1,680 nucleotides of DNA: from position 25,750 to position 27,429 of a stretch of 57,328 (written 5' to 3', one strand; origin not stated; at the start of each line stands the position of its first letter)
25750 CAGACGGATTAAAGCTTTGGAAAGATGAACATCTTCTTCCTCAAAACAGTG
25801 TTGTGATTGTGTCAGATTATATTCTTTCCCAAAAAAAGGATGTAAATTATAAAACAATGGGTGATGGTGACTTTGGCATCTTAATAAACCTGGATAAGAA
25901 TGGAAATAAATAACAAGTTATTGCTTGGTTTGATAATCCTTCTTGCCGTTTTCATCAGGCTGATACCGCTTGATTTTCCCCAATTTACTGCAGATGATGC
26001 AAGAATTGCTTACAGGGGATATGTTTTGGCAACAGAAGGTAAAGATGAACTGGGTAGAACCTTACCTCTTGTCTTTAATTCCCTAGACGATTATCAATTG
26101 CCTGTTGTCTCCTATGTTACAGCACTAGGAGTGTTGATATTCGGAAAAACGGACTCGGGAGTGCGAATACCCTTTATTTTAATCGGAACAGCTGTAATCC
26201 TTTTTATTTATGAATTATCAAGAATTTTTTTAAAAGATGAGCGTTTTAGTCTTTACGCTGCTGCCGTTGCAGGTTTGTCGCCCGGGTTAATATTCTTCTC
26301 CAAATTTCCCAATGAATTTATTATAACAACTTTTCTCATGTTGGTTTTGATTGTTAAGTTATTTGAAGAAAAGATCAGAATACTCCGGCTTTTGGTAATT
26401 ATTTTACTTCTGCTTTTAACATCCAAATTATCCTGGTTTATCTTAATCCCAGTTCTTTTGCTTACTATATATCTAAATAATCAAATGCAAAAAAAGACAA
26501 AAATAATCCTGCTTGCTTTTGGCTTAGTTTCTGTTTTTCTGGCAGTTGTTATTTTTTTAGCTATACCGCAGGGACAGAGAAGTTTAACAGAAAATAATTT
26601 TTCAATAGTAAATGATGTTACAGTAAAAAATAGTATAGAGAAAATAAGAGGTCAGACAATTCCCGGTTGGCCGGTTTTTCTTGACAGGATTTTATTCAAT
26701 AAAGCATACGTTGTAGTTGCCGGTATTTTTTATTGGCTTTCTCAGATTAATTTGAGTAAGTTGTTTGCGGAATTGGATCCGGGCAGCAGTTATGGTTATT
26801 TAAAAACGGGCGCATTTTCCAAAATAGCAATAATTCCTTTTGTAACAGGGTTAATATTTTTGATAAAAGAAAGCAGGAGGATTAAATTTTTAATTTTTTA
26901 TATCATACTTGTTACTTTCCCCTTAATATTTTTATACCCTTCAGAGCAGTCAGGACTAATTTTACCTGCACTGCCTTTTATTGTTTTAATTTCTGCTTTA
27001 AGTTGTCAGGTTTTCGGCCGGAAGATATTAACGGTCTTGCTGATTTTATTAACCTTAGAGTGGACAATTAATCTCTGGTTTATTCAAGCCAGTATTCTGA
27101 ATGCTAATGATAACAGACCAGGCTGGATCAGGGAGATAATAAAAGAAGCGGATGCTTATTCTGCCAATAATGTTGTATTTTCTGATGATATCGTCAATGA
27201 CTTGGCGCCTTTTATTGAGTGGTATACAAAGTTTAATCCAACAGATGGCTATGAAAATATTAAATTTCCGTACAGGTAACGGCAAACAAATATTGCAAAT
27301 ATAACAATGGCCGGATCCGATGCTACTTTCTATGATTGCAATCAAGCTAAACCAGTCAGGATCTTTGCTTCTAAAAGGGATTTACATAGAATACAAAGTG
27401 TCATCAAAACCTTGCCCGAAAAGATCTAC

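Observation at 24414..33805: Six-gene head-to-tail array of divergent PMT_2-like paralogues (plus an outlier at 16387-18024)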

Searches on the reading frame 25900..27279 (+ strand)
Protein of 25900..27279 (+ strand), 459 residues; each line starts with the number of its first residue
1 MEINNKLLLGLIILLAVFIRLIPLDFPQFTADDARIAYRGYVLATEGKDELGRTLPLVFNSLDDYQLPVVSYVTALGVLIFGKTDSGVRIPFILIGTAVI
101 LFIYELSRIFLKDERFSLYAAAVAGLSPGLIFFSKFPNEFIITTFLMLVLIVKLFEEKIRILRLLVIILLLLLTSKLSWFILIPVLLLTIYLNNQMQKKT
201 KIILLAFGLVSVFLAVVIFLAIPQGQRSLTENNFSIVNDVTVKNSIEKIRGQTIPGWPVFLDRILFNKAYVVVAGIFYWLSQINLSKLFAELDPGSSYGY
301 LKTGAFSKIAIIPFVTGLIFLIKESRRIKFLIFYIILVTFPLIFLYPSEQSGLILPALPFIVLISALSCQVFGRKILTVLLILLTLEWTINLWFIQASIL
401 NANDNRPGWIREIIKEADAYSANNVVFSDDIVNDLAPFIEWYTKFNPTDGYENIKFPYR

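Call 6: search_protein_families(library=pfam, proteins=[window:25900-27279:+], max_evalue=0.01)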
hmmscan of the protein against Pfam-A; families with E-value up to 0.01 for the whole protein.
window:25900-27279:+ (459 aa): 1 family
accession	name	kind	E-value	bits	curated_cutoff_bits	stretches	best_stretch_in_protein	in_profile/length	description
PF13231.12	PMT_2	-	1.4e-07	32.3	26.1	1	68-218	4-159/160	Dolichyl-phosphate-mannose-protein mannosyltransferase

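Call 73: list_cluster_members(proteins=[P0001, window:25900-27279:+, window:27307-27489:+])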
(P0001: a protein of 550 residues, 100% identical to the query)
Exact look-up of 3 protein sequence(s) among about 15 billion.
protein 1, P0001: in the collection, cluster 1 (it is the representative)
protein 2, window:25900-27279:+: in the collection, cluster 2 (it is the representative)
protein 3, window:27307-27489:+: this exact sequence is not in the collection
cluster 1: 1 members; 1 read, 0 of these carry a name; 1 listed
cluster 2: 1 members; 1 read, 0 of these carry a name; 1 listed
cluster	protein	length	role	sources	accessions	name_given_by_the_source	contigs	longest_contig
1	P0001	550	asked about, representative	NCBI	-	-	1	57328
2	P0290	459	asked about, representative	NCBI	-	-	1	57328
